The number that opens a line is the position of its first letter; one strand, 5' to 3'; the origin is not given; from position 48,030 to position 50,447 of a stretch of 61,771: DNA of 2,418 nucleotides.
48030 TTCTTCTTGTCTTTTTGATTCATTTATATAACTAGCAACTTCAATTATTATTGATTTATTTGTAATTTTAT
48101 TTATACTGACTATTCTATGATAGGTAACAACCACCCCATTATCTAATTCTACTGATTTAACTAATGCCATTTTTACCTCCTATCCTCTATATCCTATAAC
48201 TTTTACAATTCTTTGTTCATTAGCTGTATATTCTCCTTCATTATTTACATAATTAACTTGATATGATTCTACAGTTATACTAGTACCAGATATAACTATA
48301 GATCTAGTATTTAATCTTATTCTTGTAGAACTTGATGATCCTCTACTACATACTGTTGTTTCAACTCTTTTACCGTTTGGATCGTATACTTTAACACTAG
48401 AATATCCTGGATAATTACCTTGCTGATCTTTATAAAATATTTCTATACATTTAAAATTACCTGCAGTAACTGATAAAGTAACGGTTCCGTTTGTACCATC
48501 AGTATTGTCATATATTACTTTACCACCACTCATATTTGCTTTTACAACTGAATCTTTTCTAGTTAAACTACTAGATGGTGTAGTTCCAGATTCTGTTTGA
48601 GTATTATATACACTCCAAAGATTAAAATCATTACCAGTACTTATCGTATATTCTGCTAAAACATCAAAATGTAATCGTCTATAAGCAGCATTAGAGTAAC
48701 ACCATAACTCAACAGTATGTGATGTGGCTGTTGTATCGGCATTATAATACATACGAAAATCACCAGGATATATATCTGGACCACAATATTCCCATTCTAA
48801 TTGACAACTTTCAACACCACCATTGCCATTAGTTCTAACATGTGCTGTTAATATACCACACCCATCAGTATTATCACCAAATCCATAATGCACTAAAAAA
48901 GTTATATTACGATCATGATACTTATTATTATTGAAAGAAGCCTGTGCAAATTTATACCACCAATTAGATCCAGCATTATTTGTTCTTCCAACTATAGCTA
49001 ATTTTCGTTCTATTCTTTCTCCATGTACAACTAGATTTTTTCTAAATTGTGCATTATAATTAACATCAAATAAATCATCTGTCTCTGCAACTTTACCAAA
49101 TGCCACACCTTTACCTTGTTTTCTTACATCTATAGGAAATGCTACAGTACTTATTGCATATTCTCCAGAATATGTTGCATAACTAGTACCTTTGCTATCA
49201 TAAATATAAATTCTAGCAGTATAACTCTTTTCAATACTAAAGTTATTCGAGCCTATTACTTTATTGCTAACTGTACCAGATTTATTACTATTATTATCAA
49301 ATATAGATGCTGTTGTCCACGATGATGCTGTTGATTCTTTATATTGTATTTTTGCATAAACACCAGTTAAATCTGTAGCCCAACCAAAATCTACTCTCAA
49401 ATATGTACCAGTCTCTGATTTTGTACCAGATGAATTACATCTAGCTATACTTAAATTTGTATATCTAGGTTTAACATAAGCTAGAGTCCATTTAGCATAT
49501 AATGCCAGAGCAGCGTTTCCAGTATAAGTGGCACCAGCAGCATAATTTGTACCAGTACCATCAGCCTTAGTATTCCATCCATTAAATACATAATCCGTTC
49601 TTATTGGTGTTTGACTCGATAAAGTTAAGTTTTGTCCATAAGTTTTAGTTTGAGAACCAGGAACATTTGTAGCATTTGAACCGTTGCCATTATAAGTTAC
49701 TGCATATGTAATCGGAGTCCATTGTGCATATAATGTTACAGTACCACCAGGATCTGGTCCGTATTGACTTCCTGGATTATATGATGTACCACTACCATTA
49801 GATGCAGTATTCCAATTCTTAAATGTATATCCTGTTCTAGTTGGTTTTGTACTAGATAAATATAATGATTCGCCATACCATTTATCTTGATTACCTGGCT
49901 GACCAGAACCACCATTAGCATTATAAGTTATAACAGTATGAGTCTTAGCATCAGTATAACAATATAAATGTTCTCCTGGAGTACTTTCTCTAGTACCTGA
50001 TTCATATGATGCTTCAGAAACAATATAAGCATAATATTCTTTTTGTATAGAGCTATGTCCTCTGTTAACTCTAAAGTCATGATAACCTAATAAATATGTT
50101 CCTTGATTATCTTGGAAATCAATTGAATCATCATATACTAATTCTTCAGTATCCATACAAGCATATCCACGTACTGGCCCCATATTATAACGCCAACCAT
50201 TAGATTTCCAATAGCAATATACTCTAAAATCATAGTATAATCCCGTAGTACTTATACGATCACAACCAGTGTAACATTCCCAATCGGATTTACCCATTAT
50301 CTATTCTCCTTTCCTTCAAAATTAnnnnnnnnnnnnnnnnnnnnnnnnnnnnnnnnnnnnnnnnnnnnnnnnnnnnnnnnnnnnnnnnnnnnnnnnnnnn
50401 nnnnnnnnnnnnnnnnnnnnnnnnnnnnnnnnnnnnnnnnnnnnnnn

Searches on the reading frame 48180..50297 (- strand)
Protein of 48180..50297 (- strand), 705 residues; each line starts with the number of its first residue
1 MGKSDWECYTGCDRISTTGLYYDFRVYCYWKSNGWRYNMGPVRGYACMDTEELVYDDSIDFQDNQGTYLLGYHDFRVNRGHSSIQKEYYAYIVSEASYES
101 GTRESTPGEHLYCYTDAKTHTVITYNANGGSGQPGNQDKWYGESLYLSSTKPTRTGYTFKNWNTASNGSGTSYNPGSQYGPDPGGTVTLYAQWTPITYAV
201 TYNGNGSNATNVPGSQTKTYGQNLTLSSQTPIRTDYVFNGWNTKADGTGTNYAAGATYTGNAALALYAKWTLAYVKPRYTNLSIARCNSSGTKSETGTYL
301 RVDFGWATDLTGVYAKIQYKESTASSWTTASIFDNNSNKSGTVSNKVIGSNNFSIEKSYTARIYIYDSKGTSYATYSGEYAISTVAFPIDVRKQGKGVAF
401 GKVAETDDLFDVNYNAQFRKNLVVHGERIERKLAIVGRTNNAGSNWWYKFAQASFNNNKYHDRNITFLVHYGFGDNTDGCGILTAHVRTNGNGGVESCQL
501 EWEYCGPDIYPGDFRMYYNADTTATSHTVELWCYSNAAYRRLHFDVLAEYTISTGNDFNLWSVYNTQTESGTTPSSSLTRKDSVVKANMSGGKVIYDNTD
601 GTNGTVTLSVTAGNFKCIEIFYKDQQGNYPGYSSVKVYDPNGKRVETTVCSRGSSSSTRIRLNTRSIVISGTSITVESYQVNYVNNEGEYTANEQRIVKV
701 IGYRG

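Call 51: search_protein_families(library=phrogs, proteins=[window:48180-50297:-], max_evalue=0.001)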
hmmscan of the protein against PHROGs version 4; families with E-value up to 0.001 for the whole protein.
window:48180-50297:- (705 aa): 1 family
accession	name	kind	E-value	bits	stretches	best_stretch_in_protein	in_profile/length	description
phrog_372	-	tail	1.7e-06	28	1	272-686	333-688/743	tail protein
